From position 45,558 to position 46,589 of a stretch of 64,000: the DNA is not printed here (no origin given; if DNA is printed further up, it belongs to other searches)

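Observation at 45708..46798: Two-gene cassette: Zn-ribbon 2-TM protein coupled to an unknown 243-aa protein, bounded by 85-bp inverted repeats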

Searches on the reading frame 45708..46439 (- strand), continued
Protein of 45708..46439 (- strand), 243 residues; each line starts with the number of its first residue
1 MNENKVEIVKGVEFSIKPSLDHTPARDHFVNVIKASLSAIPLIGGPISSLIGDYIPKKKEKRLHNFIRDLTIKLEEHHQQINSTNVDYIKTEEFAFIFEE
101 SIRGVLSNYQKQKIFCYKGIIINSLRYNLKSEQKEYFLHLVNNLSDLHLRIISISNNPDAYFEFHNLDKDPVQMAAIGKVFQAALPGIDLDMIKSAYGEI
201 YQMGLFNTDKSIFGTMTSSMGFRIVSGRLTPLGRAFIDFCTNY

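Call 44: search_protein_families(library=pfam, proteins=[P0160, P0155, P0157, P0158, P0156, P0152, P0147, P0145, P0141, P0132], max_evalue=0.05)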
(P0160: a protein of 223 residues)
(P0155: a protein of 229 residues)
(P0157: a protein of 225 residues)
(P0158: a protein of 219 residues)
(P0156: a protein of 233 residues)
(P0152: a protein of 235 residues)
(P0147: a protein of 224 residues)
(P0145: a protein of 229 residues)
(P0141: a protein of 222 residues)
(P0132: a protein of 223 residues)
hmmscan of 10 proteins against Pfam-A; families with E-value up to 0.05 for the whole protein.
P0160 (223 aa): 4 families
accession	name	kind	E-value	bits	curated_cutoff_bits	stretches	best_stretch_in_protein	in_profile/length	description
PF14337.13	Abi_alpha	-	4.7e-06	27.2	29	1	45-146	4-101/196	Abortive infection alpha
PF21796.3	Cac1_C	-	0.0075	16.8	24.3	1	144-178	6-39/55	Chromatin assembly factor 1 subunit Cac1, C-terminal domain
PF17939.6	TetR_C_30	-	0.028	15.2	26.3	0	138-174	31-68/115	Tetracyclin repressor-like, C-terminal domain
PF18493.6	DUF5617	-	0.045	14.4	26.3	0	10-57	11-58/90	Domain of unknown function (DUF5617)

P0155 (229 aa): 1 family
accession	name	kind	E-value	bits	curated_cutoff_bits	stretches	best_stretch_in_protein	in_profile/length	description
PF08643.16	DUF1776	-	0.02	14.8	25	1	173-194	9-30/294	Fungal family of unknown function (DUF1776)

P0157 (225 aa): 1 family
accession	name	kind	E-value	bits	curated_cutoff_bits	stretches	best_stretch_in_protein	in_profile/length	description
PF24895.1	SIDD_N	-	0.0023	17.9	27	1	50-115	77-144/180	Nonribosomal peptide synthetase sidD N-terminal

P0158 (219 aa): 2 families
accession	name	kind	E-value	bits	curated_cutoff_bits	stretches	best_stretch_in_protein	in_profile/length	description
PF06295.17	ZapG-like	-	0.00026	21.5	33.5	1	17-93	2-78/123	Z-ring associated protein G-like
PF02845.22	CUE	-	0.01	16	21.1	0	157-174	8-25/42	CUE domain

P0156 (233 aa): 0 families

P0152 (235 aa): 0 families

P0147 (224 aa): 0 families

P0145 (229 aa): 0 families

P0141 (222 aa): 0 families

P0132 (223 aa): 1 family
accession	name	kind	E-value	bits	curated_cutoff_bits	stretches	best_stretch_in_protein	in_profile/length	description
PF14337.13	Abi_alpha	-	0.0064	16.9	29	1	47-196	3-148/196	Abortive infection alpha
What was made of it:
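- All family hits are below Pfam's threshold (call 44).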

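Call 53: search_protein_families(library=ncbifam, proteins=[window:45708-46439:-, P0160, P0132], max_evalue=0.01)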
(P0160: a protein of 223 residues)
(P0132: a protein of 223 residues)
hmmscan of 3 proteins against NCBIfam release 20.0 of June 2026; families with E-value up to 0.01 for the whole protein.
window:45708-46439:- (243 aa): 1 family
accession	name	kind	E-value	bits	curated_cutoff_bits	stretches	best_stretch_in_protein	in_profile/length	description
NF041032.1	NurA_Pyro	equivalog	0.0088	14.9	650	0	60-156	150-245/450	DNA double-strand break repair nuclease NurA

P0160 (223 aa): 0 families

P0132 (223 aa): 0 families

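Call 65: predict_structure(alignment_id=A2)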
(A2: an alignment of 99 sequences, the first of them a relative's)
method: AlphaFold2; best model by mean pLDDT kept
length: 243 residues; sequences in the alignment: 99
mean_pLDDT: 86.0   pTM: 0.79
mean pLDDT of the five models: 86.0, 85.9, 85.4, 85.0, 84.9
residues with pLDDT >= 90: 179; 70-90: 10; 50-70: 30; < 50: 24
segments of 3 or more residues with pLDDT < 50: 1-20
pLDDT, mean of each block of 10 residues (from residue 1): 44 41 57 56 52 77 95 94 88 96 97 98 96 98 98 98 97 96 98 98 98 93 96 98 96
secondary structure, 60 per line:
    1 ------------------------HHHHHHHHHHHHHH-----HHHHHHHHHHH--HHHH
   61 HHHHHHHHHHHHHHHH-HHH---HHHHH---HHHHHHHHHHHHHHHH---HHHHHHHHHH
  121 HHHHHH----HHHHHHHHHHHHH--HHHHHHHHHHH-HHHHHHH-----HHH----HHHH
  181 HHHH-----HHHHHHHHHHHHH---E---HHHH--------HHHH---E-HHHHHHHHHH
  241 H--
elements in order: H25-38 H44-54 H57-76 H84-88 H92-107 H111-126 H131-143 H146-156 H158-164 H177-184 H190-202 H210-213 H222-225 H231-241
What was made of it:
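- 45708..46439 (-): Gene for a 243-aa all-helical protein. It belongs to a large unannotated family distantly similar to Abi-alpha (PF14337). Its start overlaps the upstream stop as ATGA. AF2 model pLDDT 86 (call 65).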

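Call 69: search_dna_similar(query=P0160, collection=plasmids, mode=protein, max_evalue=0.01, max_rows=20)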
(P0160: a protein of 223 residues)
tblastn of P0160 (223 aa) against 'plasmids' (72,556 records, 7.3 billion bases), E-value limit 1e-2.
Records with a match: 1; places in all: 1; records where one place covers at least 80% of the query: 1.
Best place of each record, by identity: <60% 1.
By first word of the organism name: Hymenobacter 1.
By predicted mobility (MOB-suite, as given by PLSDB): non-mobilizable 1.
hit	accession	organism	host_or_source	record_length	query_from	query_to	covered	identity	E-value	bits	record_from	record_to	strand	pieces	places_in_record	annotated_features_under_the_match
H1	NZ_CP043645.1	Hymenobacter sp. NBH84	pure culture,soil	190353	25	220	88%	23.6%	5e-3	45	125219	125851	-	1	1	hypothetical protein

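Call 70: fold_search(model_id=the predicted structure, library=pdb)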
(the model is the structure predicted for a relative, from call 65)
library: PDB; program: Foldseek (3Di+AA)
matches with E <= 10: 53; with E <= 0.001: 0
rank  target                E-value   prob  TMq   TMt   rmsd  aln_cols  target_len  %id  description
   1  8eov                  1.2e+00  0.14  0.21  0.31  11.7       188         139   14  Precisely patterned nanofibers made from extendable protein multiplexes (released 2023-08-16)
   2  8afz_B                1.3e+00  0.03  0.11  0.08  24.7       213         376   14  Architecture of the ESCPE-1 membrane coat (released 2023-06-21)
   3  9k5p_A                1.4e+00  0.41  0.22  0.45   4.9        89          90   18  Crystal structure of designed zinc-induced homotrimer C3-Zn2-HEHE-19 (released 2025-10-22)
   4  1bja_A                1.9e+00  0.80  0.27  0.63   4.2       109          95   11  ACTIVATION DOMAIN OF THE PHAGE T4 TRANSCRIPTION FACTOR MOTA (released 1998-11-04)
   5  7w5z_O                2.2e+00  0.09  0.16  0.27  11.3       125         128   15  Cryo-EM structure of Tetrahymena thermophila mitochondrial complex IV, composite dimer model (released 2022-04-06)
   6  9k8i_A                2.3e+00  0.07  0.21  0.20  15.4       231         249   12  Cryo-EM structure of designed zinc-induced tetrahedron Cage-t32-Zn1-HEHE-36 (released 2025-10-29)
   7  7dr6_E                2.7e+00  0.02  0.12  0.13  23.3       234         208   14  PA28alpha-beta in complex with immunoproteasome (released 2021-01-20)
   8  6n4n_F                2.8e+00  0.06  0.17  0.20  14.2       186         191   10  Crystal structure of the designed protein DNCR2/danoprevir/NS3a complex (released 2019-09-11)
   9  6n4n_C                2.9e+00  0.06  0.17  0.21  14.0       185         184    9  Crystal structure of the designed protein DNCR2/danoprevir/NS3a complex (released 2019-09-11)
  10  5ogk_G                2.9e+00  0.02  0.14  0.12  21.4       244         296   13  Crystal structure of a nucleotide sugar transporter with bound nucleotide sugar. (released 2017-11-22)
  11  8gym_O                3.4e+00  0.06  0.16  0.27  11.6       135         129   14  Cryo-EM structure of Tetrahymena thermophila respiratory mega-complex MC IV2+(I+III2+II)2 (released 2023-06-14)
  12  9k5p_C                3.8e+00  0.20  0.22  0.45   5.0        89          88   18  Crystal structure of designed zinc-induced homotrimer C3-Zn2-HEHE-19 (released 2025-10-22)
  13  5v39                  4.4e+00  0.02  0.16  0.16  18.8       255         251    9  Crystal structure of human vitamin D receptor ligand binding domain in complex with a VDRM (released 2018-03-14)
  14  2d4c_D                4.4e+00  0.02  0.12  0.13  29.4       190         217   12  Crystal structure of the endophilin BAR domain mutant (released 2006-07-11)
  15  6s4n_C                4.7e+00  0.02  0.17  0.17  13.4       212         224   12  LXRbeta ligand binding domain in comlpex with small molecule inhibitors (released 2019-11-27)
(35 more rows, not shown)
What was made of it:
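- Weak Foldseek resemblance of parts of the model to small winged-helix or activator domains such as MotA, BlaI and Nur (probability <=0.8, E>1; call 70).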

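Call 77: fold_search(model_id=the predicted structure, library=viral)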
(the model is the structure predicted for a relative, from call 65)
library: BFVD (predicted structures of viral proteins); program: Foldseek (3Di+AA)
matches with E <= 10: 112; with E <= 0.001: 0
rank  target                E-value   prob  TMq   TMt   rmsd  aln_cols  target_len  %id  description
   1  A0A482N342            6.4e-01  0.10  0.21  0.19  15.2       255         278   11  (no name in the UniProt tables at hand)
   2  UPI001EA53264         7.1e-01  0.10  0.20  0.08  23.2       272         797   12  (no name look-up for this kind of identifier)
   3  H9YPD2                8.3e-01  0.82  0.24  0.55   4.7       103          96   13  (no name in the UniProt tables at hand)
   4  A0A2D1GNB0            1.2e+00  0.06  0.16  0.17  18.3       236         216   12  (no name in the UniProt tables at hand)
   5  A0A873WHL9            1.3e+00  0.08  0.22  0.08  14.7       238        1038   13  Tape measure protein N-terminal domain-containing protein [Providencia phage PSTCR4]
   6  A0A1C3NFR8            1.5e+00  0.03  0.13  0.14  20.2       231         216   12  (no name in the UniProt tables at hand)
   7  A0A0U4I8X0            1.6e+00  0.47  0.23  0.56   7.2       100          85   17  (no name in the UniProt tables at hand)
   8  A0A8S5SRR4            1.7e+00  0.21  0.40  0.21  15.0       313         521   10  Uncharacterized protein [Siphoviridae sp. ctkyE7]
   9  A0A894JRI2            1.7e+00  0.06  0.18  0.15  22.1       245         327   11  (no name in the UniProt tables at hand)
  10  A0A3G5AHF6            1.7e+00  0.05  0.15  0.06  31.9       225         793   15  histidine kinase [Sylvanvirus sp.]
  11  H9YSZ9                1.9e+00  0.25  0.24  0.44   8.4       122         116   12  (no name in the UniProt tables at hand)
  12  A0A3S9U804            1.9e+00  0.02  0.12  0.07  19.7       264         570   12  DNA-directed RNA polymerase [Klebsiella phage Henu1]
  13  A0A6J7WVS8            2.1e+00  0.05  0.17  0.17  22.3       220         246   11  LT_GEWL domain containing protein [uncultured Caudovirales phage]
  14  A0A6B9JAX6            2.1e+00  0.03  0.15  0.14  19.6       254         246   13  Uncharacterized protein [Vibrio phage vB_VchM_Kuja]
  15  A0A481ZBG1            2.3e+00  0.04  0.13  0.15  16.9       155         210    8  Uncharacterized protein [Pithovirus LCPAC403]
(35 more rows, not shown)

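Call 79: search_dna_similar(query=P0160, collection=phages, mode=protein, max_evalue=1, max_rows=15)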
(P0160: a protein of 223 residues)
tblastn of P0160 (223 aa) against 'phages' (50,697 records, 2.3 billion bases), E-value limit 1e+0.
No match.
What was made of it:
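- Tried and rejected: Collecting true Abi_alpha sequences for a profile-profile test. tblastn against plasmids and phages found one hypothetical protein or nothing (calls 69, 79).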

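Call 82: search_protein_families(library=padloc, proteins=[L001:5336-6004:+, L004:4578-6011:+, L010:3248-4705:+, L001:1759-4506:+, L001:4503-5339:+, L001:855-1766:+, L010:510-3251:+, L004:1481-4549:+], max_evalue=0.001)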
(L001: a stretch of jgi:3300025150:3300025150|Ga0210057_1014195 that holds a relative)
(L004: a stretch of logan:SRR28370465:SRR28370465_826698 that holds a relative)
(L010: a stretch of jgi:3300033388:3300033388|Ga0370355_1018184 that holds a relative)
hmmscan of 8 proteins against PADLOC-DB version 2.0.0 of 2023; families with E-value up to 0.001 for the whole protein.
L001:5336-6004:+ (222 aa): 5 families
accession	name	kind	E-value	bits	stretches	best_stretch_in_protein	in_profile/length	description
PDLC00944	Cas4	-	9.7e-12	43.4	1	92-217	61-176/177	Cas4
PDLC01447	Cas4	-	1.2e-09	36.9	1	5-220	5-160/161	"CAS-I,CAS-II,CAS-III,CAS-IV,CAS-V,CAS-VI; acquisition_associated"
PDLC01250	Cas4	-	1.8e-09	36.1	1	76-217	40-167/168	"CAS-I,CAS-II,CAS-III,CAS-IV,CAS-V,CAS-VI; acquisition_associated"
PDLC00943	Cas4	-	1.8e-08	32.5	1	86-218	57-179/180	CRISPR-associated protein Cas4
PDLC02083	Cas4_II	-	0.00026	19.4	1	91-218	66-184/186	-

L004:4578-6011:+ (477 aa): 0 families

L010:3248-4705:+ (485 aa): 0 families

L001:1759-4506:+ (915 aa): 1 family
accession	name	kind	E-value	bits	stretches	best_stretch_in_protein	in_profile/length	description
PDLC04166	Dsr1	-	1.4e-268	892.2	1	3-906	309-1225/1227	-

L001:4503-5339:+ (278 aa): 5 families
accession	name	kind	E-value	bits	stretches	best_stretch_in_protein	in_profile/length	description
PDLC04920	PDC-S13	-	6.2e-114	378.1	1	4-275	3-275/286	-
PDLC04841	PDC-S04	-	3.3e-18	64.3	1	4-107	3-112/292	-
PDLC04919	PDC-S13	-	2.2e-09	35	1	150-277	144-270/281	-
PDLC04918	PDC-S13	-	4.2e-05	21.7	1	156-277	84-206/214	-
PDLC03083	Specificity_I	-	0.00024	17.4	1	148-257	140-249/717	Type I specificity subunit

L001:855-1766:+ (303 aa): 7 families
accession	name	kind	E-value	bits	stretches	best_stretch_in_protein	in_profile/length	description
PDLC04166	Dsr1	-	1.4e-124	415.2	1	2-302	4-303/1227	-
PDLC03856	LmuA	-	4.2e-19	67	1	12-267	6-257/433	-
PDLC00407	ThsA1|ThsA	-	1.6e-15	54.8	1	12-242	11-231/478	STALD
PDLC00409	ThsA1|ThsA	-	1.2e-14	52.3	1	12-234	12-224/242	STALD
PDLC04167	Dsr1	-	6.1e-11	38.8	1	4-240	4-249/1248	-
PDLC04968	PDC-S25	-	3.6e-10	37.5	1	24-208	26-230/517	-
PDLC02183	Dsr1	-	0.00021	17.1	1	4-209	4-220/1275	-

L010:510-3251:+ (913 aa): 85 families (the best 25 are shown)
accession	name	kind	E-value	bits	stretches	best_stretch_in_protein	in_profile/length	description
PDLC03604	REase_MTase_IIG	-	7.3e-120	399.7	2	5-708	4-742/1011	Type IIG restriction enzyme-methyltransferase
PDLC03609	REase_MTase_IIG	-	2.7e-62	208.9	2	377-732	436-784/1066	Type IIG restriction enzyme-methyltransferase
PDLC03348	MTase_II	-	6.5e-53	178.3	1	339-906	213-706/727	Type II methyltransferase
PDLC03612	REase_MTase_IIG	-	1.3e-40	137.5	2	468-736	772-1044/1247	Type IIG restriction enzyme-methyltransferase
PDLC03335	MTase_II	-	2e-38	130.5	1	285-675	24-364/607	Type II methyltransferase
PDLC03629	REase_MTase_IIG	-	2.7e-38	129.4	1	313-611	346-691/1182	Type IIG restriction enzyme-methyltransferase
PDLC02521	PglX|PglXI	-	5.7e-37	125.2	2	500-668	480-653/1174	PglX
PDLC02525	PglX|PglXI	-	6.3e-34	115.6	2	497-602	451-557/607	PglX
PDLC03600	REase_MTase_IIG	-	9.2e-32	108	2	496-688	492-683/1205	Type IIG restriction enzyme-methyltransferase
PDLC03250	MTase_II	-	1.2e-31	108.2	2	289-675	102-512/775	Type II methyltransferase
PDLC03021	MTase_I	-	2.4e-30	103.8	1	301-650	142-418/491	Type I methyltransferase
PDLC03596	REase_MTase_IIG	-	2.5e-30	103.3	3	481-736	690-941/1148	Type IIG restriction enzyme-methyltransferase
PDLC02523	PglX|PglXI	-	3e-29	99.5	2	372-458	326-409/1428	PglX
PDLC04134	mad2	-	3.2e-29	100.1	1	57-668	29-482/492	mads_2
PDLC02529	PglX|PglXI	-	4.9e-29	98.7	1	341-629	194-489/1189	PglX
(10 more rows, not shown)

L004:1481-4549:+ (1022 aa): 37 families (the best 25 are shown)
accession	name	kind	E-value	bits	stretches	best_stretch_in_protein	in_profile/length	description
PDLC03612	REase_MTase_IIG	-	4.2e-69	231.9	2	535-1017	764-1245/1247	Type IIG restriction enzyme-methyltransferase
PDLC03628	REase_MTase_IIG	-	5.3e-63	211.5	2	131-344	152-367/1100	Type IIG restriction enzyme-methyltransferase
PDLC03604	REase_MTase_IIG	-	9.3e-52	174.2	2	564-1015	512-1004/1011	Type IIG restriction enzyme-methyltransferase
PDLC03601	REase_MTase_IIG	-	2.3e-49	166.1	2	143-488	210-559/1110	Type IIG restriction enzyme-methyltransferase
PDLC03596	REase_MTase_IIG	-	1.1e-48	164.1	1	369-1020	537-1147/1148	Type IIG restriction enzyme-methyltransferase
PDLC03250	MTase_II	-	1e-44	151.4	1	586-1021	340-774/775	Type II methyltransferase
PDLC03609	REase_MTase_IIG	-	3.6e-41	138.9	2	569-934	540-906/1066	Type IIG restriction enzyme-methyltransferase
PDLC02643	DrmMI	-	1.8e-38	130.1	2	311-512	552-750/1347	DrmMI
PDLC03248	MTase_II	-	1.7e-37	127.4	1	583-1001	82-516/521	Type II methyltransferase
PDLC03629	REase_MTase_IIG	-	1.8e-32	110.1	3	311-487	378-535/1182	Type IIG restriction enzyme-methyltransferase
PDLC03335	MTase_II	-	2.3e-29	100.5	1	559-959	172-575/607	Type II methyltransferase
PDLC03245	MTase_II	-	3.3e-29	99.9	1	585-979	157-552/577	Type II methyltransferase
PDLC03313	MTase_II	-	1.8e-28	97.4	1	583-859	141-426/563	Type II methyltransferase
PDLC03226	MTase_II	-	2.8e-27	93.6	2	737-1008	302-575/579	Type II methyltransferase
PDLC02638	DrmMI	-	2.7e-23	80.1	2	304-521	544-751/935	DrmMI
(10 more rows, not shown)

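Call 83: find_encoding_contigs(protein=P0155, flank=5000, max_places=2)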
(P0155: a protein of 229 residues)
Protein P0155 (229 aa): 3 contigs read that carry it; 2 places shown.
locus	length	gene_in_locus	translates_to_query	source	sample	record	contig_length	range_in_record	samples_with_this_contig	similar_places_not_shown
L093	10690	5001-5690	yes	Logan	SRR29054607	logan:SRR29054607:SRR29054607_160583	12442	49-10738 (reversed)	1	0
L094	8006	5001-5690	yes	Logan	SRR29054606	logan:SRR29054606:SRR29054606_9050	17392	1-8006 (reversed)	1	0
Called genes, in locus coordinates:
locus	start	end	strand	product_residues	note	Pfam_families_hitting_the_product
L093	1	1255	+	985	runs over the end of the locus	?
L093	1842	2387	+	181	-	-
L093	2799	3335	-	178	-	-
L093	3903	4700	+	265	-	-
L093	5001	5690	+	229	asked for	-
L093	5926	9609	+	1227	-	PF28173:Upx-like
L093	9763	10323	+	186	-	-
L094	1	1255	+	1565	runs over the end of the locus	PF02384:N6_Mtase (faint), PF20473:MmeI_Mtase (weak), PF07669:Eco57I, PF00717:Peptidase_S24 (faint)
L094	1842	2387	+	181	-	-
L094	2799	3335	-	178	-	-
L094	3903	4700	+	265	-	-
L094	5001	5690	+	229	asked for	-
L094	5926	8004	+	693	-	?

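Call 84: find_encoding_contigs(protein=P0168, flank=5000, max_places=2)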
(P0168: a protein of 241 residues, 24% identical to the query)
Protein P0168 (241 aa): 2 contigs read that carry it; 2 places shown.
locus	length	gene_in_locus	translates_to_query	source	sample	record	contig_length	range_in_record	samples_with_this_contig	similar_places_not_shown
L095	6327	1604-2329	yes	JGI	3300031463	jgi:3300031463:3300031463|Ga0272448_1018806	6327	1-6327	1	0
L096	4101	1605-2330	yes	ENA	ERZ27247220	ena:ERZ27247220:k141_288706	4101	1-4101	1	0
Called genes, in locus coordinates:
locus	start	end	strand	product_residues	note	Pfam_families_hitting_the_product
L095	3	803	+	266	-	?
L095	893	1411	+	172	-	PF10881:DUF2726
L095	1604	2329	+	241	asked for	-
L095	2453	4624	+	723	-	PF12161:HsdM_N, PF02384:N6_Mtase, PF04480:DUF559, PF18741:MTES_1575 (weak), PF02384:N6_Mtase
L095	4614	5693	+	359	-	PF17761:DUF1016_N, PF06250:YhcG_C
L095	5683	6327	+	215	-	?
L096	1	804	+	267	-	?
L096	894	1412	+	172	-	PF10881:DUF2726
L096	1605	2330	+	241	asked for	-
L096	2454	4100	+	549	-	?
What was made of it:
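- More distant members lie beside Type I or IIG restriction-modification genes (calls 83, 84). Repeated placement of close and distant homologs beside restriction-modification, Dsr1 and Cas4-like genes (calls 82-84).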

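Call 85: find_encoding_contigs(protein=P0164, flank=5000, max_places=2)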
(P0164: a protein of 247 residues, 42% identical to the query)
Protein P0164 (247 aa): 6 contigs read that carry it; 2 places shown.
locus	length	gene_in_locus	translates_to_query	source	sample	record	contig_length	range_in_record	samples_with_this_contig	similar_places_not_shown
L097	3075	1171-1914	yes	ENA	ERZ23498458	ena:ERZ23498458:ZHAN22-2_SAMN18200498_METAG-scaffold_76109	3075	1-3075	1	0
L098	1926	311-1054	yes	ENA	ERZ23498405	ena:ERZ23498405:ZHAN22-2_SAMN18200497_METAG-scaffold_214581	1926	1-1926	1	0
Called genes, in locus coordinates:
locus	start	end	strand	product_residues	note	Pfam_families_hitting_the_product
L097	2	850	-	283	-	?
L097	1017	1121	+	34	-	-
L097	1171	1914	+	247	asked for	-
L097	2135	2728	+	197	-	PF02777:Sod_Fe_C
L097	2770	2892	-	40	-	PF06397:Desulfoferrod_N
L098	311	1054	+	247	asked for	-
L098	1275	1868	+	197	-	PF02777:Sod_Fe_C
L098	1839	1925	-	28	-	?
